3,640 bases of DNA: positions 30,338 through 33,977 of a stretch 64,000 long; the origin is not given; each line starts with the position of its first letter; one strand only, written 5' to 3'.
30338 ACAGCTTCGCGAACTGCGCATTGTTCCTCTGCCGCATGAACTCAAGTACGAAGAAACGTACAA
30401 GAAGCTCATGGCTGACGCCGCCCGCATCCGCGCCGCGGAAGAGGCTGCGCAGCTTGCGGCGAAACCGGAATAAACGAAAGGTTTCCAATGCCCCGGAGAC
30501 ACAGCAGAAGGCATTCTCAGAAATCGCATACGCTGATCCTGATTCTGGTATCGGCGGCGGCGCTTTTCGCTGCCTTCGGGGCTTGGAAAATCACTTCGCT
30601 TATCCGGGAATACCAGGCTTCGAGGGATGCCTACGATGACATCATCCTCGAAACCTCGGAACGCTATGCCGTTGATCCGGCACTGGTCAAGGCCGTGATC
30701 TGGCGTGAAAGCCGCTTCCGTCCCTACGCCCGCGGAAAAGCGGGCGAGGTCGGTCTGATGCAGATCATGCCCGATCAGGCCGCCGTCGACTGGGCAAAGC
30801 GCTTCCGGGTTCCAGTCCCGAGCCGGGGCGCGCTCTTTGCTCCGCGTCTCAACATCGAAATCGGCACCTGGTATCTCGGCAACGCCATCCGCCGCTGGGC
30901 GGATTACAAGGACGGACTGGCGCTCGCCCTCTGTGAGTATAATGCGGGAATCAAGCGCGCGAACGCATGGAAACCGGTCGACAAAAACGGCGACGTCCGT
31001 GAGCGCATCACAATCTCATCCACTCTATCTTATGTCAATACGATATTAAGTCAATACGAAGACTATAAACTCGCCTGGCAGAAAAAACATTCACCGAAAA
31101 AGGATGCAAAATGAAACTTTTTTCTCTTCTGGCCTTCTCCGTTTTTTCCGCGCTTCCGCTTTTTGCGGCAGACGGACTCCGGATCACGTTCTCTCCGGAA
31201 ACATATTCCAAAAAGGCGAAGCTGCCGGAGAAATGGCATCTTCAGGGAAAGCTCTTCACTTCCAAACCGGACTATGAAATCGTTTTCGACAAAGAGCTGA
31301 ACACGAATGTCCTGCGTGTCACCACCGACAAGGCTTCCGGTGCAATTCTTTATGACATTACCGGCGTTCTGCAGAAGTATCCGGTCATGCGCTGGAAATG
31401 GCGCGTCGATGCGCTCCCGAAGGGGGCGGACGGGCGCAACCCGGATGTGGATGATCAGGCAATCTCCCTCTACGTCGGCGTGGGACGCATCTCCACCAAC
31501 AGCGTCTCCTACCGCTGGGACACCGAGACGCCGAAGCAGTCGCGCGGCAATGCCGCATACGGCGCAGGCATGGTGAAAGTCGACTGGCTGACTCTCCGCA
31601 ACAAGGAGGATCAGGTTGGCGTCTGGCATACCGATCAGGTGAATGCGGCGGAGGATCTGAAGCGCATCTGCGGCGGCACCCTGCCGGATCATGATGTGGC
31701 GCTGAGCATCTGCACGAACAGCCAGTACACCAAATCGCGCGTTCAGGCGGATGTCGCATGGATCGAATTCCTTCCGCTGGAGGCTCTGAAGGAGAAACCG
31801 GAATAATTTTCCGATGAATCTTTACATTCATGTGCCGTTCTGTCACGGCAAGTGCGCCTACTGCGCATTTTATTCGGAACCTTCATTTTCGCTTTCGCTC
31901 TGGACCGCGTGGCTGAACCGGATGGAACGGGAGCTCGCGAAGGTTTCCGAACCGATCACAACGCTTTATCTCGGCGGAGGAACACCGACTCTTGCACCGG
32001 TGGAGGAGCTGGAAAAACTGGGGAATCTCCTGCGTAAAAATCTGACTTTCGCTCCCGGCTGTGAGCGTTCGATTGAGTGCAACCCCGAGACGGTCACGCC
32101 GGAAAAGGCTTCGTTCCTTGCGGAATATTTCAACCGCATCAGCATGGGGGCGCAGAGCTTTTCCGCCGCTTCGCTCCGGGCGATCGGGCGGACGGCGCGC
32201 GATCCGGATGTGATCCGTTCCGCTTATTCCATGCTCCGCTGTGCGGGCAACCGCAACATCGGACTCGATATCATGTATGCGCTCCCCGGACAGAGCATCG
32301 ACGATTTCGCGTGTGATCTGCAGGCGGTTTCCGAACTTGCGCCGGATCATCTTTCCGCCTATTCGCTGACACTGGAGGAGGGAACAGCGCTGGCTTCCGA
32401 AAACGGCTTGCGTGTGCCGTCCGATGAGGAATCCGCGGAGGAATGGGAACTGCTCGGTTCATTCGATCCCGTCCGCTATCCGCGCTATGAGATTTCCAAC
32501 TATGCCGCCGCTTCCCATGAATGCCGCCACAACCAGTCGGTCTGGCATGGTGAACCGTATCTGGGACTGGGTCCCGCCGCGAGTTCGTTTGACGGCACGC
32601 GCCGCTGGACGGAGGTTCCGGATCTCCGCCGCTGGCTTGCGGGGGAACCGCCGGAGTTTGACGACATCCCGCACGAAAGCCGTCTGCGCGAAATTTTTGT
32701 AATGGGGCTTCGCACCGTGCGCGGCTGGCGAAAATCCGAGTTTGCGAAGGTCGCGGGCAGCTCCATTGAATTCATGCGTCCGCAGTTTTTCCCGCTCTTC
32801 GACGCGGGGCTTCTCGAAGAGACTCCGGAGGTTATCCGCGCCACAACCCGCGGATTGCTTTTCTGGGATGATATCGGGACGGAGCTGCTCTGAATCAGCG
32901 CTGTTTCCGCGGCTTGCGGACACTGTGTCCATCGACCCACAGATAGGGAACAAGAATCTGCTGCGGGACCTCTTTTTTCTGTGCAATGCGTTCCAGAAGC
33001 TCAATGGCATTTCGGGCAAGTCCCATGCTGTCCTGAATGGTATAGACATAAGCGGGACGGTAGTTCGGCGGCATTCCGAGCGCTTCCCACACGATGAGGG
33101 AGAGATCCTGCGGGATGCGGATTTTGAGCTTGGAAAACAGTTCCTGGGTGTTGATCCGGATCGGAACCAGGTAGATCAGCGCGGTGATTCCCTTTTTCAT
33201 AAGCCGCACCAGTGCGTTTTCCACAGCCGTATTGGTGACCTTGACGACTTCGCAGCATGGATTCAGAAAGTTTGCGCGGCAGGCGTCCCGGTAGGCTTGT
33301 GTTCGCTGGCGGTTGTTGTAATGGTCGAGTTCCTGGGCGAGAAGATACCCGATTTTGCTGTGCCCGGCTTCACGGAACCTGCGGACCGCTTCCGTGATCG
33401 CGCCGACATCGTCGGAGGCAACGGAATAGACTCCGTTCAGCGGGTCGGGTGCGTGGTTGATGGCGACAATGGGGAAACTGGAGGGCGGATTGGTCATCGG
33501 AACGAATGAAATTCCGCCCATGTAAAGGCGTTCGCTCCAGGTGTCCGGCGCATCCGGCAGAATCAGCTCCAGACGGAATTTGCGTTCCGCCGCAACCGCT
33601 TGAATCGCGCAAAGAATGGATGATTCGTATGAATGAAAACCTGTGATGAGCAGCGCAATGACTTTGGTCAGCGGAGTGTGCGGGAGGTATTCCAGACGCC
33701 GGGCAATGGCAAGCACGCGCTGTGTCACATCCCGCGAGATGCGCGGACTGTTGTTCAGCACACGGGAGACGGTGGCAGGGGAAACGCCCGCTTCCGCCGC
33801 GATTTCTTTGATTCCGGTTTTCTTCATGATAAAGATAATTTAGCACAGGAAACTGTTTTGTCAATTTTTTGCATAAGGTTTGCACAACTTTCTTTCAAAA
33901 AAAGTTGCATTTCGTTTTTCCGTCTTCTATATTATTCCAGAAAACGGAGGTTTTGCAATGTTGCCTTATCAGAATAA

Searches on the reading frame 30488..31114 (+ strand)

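Call 73: search_protein_families(library=pfam, proteins=[window:30488-31114:+], max_evalue=0.0001)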
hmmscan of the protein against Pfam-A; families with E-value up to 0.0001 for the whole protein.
window:30488-31114:+ (208 aa): 1 family
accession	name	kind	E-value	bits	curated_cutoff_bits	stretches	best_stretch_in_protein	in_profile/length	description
PF01464.25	SLT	-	2.5e-22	79.1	21.3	1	53-169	3-112/117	Transglycosylase SLT domain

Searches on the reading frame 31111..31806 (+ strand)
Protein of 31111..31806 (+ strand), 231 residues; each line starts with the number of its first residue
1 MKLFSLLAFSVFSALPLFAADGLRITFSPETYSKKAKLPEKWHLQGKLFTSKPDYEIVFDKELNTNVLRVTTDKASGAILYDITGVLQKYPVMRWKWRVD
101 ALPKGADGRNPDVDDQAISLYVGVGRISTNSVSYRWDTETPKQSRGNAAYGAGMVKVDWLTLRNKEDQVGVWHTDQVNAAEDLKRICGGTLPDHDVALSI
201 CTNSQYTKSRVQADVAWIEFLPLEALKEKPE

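Call 73: search_protein_families(library=pfam, proteins=[window:31111-31806:+], max_evalue=0.0001)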
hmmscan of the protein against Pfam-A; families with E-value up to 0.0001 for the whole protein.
window:31111-31806:+ (231 aa): 1 family
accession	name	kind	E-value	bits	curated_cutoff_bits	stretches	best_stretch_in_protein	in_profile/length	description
PF11249.13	DUF3047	-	5.5e-21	75.4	27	1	52-218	14-197/198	Protein of unknown function (DUF3047)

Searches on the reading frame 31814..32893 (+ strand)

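Call 73: search_protein_families(library=pfam, proteins=[window:31814-32893:+], max_evalue=0.0001)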
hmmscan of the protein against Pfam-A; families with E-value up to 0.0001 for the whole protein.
window:31814-32893:+ (359 aa): 2 families
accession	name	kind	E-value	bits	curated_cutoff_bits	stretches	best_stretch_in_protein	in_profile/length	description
PF04055.27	Radical_SAM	-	7.4e-19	69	29.5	1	4-165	1-159/166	Radical SAM superfamily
PF06969.22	HemN_C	-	4e-06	27.2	24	1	286-350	2-67/67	HemN C-terminal domain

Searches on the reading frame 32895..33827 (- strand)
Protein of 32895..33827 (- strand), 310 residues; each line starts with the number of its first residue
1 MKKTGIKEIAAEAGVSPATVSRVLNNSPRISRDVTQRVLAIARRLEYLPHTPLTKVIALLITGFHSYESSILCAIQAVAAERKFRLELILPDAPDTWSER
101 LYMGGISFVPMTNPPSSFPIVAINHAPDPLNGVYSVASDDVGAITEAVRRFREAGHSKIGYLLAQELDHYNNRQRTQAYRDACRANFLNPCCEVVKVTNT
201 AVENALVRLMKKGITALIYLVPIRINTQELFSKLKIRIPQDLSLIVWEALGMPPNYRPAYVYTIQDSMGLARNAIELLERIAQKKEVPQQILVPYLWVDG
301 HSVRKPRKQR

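Call 73: search_protein_families(library=pfam, proteins=[window:32895-33827:-], max_evalue=0.0001)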
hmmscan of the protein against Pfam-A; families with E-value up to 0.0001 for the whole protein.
window:32895-33827:- (310 aa): 2 families
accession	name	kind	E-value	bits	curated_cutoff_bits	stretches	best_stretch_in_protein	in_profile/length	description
PF00356.27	LacI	-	4e-16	59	27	1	6-49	2-45/46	Bacterial regulatory proteins, lacI family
PF13377.12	Peripla_BP_3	-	2.3e-13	51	26.5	1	148-303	1-167/167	Periplasmic binding protein-like domain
